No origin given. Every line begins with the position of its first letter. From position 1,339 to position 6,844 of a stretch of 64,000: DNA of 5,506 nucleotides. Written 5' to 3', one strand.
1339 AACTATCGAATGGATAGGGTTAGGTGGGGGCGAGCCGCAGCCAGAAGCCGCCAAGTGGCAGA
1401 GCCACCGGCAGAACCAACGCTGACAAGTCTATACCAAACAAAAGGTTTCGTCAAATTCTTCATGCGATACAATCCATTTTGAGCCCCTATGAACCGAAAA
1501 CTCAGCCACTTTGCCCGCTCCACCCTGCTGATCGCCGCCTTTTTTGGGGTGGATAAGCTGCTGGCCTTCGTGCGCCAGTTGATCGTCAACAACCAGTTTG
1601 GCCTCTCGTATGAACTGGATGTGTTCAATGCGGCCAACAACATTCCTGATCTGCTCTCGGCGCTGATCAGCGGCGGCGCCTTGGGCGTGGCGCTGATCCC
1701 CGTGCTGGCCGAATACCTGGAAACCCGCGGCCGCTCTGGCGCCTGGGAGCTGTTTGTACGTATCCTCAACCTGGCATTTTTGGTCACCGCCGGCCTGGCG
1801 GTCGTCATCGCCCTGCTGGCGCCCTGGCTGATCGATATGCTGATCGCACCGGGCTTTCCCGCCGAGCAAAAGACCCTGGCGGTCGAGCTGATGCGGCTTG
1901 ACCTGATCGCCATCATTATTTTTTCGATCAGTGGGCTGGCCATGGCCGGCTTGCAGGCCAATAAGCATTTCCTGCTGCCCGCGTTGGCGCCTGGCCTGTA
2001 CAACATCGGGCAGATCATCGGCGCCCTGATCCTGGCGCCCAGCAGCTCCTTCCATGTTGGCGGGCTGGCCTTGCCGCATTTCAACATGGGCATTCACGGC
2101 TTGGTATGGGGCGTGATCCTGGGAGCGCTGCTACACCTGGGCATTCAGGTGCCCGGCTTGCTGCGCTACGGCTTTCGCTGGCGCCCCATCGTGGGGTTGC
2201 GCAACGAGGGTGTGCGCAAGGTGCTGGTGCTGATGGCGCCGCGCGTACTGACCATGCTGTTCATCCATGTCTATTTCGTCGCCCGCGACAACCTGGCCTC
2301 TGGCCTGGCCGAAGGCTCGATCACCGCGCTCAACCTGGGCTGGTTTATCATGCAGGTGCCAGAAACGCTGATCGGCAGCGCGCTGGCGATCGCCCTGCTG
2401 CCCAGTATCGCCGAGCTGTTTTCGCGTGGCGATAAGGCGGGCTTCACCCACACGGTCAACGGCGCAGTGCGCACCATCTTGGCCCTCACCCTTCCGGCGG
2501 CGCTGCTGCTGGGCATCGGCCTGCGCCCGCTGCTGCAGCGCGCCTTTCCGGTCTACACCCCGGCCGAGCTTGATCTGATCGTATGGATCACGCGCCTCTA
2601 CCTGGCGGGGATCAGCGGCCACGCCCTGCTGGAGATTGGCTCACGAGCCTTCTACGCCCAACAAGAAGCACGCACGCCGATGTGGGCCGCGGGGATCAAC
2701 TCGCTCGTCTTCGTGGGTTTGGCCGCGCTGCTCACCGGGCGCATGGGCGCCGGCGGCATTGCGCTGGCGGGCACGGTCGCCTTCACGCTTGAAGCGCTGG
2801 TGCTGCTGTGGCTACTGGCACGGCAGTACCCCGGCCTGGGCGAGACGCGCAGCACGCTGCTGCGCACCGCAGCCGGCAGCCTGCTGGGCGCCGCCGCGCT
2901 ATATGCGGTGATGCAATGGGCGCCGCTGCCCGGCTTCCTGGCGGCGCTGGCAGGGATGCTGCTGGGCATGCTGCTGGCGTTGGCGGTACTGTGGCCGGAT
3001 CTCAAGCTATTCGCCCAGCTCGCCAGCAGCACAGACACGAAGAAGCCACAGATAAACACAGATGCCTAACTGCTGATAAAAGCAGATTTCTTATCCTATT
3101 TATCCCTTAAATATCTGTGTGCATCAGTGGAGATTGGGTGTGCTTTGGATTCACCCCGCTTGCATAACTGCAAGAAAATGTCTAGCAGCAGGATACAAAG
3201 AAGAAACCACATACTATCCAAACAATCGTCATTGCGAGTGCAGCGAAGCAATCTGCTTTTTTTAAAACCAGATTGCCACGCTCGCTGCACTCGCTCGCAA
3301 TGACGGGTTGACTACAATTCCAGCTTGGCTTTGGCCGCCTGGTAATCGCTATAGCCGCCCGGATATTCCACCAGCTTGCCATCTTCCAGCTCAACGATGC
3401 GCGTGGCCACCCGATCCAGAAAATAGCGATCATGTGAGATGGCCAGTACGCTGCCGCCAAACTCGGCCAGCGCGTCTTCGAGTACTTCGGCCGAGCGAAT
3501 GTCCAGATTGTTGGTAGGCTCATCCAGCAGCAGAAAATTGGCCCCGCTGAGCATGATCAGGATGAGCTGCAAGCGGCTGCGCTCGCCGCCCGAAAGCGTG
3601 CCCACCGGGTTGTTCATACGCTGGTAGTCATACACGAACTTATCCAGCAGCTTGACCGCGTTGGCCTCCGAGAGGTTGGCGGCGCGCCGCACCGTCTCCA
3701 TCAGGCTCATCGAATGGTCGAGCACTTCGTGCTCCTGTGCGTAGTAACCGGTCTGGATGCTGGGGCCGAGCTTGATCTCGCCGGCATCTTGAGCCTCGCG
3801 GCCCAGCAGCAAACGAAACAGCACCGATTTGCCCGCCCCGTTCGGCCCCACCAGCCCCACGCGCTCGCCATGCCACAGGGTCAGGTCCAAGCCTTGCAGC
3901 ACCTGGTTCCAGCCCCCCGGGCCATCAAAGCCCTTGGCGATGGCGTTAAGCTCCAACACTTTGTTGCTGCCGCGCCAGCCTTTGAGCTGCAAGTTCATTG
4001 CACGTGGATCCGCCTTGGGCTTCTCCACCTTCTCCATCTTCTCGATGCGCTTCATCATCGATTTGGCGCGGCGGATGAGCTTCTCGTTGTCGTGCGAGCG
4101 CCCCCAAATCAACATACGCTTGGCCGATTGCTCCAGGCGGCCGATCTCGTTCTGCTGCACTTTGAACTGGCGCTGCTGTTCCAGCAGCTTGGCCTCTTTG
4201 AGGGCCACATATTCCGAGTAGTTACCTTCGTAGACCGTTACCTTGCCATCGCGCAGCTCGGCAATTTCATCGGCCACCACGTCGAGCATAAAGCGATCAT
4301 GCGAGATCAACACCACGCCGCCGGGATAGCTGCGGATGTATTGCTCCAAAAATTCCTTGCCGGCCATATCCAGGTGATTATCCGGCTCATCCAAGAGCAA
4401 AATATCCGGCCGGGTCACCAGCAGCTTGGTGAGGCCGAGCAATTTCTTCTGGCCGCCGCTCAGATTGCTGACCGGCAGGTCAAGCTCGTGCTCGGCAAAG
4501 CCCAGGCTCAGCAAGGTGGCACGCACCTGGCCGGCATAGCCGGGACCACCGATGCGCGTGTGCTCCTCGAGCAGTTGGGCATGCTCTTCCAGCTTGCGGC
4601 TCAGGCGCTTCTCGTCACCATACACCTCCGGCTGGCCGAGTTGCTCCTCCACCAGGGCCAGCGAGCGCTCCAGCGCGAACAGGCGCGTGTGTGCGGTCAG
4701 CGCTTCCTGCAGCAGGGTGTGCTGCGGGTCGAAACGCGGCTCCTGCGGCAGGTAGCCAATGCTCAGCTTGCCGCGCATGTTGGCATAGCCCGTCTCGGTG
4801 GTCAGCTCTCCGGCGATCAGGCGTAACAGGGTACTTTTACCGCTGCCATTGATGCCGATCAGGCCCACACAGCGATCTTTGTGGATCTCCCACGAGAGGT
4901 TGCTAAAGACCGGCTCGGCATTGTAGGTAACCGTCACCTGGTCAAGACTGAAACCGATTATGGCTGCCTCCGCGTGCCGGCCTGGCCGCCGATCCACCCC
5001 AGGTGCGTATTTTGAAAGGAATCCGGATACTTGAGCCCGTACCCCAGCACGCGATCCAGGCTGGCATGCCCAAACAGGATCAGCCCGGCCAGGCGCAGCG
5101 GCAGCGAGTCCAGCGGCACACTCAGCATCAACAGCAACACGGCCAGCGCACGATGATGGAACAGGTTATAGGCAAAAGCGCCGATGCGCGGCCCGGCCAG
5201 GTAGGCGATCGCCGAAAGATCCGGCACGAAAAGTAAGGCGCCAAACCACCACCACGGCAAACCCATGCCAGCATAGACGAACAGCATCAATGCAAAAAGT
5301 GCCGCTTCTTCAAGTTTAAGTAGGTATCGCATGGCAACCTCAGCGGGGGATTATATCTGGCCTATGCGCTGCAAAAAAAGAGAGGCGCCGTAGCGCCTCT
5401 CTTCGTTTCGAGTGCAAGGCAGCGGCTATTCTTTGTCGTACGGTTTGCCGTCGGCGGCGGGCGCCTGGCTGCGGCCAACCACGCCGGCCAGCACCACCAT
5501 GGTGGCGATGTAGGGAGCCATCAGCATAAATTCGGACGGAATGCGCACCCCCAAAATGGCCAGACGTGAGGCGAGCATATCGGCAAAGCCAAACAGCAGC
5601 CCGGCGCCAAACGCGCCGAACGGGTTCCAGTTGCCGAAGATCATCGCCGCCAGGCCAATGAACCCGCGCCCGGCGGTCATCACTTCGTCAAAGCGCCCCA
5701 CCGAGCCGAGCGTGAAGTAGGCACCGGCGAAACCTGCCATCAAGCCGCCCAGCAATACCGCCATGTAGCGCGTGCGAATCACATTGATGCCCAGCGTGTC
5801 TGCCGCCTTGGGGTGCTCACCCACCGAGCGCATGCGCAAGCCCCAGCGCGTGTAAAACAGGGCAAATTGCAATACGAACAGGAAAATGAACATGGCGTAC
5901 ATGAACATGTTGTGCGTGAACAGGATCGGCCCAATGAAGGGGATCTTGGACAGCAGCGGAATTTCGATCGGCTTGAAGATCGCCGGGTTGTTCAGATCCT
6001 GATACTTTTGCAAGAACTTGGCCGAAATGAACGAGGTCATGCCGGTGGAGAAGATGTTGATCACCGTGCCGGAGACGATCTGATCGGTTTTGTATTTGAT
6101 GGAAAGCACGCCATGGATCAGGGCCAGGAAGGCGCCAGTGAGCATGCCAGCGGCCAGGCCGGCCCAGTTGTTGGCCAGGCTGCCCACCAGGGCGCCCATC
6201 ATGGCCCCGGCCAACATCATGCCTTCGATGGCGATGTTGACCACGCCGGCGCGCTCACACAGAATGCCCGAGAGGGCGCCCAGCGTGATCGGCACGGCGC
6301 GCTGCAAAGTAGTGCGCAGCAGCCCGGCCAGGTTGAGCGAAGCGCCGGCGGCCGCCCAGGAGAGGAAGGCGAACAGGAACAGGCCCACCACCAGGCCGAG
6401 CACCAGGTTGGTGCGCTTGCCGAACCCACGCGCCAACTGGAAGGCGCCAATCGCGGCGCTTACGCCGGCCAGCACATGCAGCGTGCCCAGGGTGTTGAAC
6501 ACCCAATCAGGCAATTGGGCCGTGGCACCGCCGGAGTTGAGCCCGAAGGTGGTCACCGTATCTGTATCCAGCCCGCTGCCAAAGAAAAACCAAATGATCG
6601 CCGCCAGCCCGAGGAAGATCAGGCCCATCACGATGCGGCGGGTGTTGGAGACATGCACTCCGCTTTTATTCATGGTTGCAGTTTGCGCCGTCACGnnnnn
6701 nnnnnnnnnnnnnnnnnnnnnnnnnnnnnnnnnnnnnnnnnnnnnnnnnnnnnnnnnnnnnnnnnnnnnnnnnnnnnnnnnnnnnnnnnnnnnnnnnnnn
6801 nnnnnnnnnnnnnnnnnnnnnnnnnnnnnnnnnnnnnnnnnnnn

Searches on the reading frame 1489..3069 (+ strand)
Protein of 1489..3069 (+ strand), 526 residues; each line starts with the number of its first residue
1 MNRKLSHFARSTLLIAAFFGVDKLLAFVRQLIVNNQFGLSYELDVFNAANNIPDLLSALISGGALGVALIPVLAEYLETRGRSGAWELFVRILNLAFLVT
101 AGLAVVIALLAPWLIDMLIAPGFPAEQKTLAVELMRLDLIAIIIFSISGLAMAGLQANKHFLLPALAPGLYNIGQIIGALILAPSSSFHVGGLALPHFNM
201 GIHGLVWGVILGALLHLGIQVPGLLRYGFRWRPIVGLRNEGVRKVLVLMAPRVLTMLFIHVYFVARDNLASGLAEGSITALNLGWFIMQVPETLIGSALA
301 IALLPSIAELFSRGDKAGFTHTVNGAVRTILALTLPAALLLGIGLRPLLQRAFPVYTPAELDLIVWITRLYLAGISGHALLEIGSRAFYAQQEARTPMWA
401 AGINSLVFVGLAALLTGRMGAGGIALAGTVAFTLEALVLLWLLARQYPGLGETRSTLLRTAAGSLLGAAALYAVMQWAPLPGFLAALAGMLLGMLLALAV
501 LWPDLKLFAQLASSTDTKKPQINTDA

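Call 64: search_protein_families(library=pfam, proteins=[window:1489-3069:+], max_evalue=0.00001)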
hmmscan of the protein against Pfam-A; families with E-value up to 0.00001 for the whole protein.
window:1489-3069:+ (526 aa): 1 family
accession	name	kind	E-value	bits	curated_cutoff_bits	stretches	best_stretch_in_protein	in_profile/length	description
PF03023.19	MurJ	-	1.3e-73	248.6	27.4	1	34-477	2-430/451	Lipid II flippase MurJ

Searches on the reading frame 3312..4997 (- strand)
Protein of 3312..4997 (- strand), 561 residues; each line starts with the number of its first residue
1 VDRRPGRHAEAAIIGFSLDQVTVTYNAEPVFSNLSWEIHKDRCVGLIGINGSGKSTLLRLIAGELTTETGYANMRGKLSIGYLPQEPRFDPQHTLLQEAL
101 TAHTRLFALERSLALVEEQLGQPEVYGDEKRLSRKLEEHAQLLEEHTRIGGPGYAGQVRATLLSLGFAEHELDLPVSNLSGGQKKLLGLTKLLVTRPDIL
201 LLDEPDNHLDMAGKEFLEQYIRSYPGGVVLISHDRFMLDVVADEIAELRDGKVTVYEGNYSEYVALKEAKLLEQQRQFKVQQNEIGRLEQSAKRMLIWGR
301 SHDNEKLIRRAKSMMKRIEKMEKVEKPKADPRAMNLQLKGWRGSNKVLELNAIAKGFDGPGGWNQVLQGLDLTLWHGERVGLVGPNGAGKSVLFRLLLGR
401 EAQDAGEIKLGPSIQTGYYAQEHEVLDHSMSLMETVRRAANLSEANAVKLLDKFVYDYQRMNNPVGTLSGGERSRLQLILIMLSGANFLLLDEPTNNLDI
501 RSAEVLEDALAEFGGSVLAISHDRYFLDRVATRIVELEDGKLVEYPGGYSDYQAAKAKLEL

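Call 64: search_protein_families(library=pfam, proteins=[window:3312-4997:-], max_evalue=0.00001)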
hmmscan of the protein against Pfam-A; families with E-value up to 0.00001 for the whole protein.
window:3312-4997:- (561 aa): 8 families
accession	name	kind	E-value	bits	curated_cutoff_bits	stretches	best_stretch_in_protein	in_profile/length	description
PF00005.33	ABC_tran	-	6.2e-49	166.6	25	2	367-496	1-137/137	ABC transporter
PF12848.13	ABC_tran_Xtn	-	6.8e-23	81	25.9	1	247-331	2-80/85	ABC transporter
PF13304.12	AAA_21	-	1e-20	75.5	27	1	111-211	191-273/304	AAA domain, putative AbiEii toxin, Type IV TA system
PF02463.25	SMC_N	-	5.1e-12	46.1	40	0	42-241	25-205/220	RecF/RecN/SMC N terminal domain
PF03193.22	RsgA_GTPase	-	1.1e-06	29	30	0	28-70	94-135/174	RsgA GTPase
PF13401.12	AAA_22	-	2.3e-06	28.4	27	0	40-140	4-79/130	AAA domain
PF13555.12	AAA_29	-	3e-06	27.3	27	0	31-58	12-39/61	P-loop containing region of AAA domain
PF13191.12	AAA_16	-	9.4e-06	26.7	32.6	0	42-145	25-129/167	AAA ATPase domain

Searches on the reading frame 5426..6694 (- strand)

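Call 64: search_protein_families(library=pfam, proteins=[window:5426-6694:-], max_evalue=0.00001)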
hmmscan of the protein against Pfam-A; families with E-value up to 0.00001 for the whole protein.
window:5426-6694:- (422 aa): 1 family
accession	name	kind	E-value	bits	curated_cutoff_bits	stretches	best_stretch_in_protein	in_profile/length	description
PF02653.21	BPD_transp_2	-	5.6e-38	131.1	26.8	1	129-380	5-251/269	Branched-chain amino acid transport system / permease component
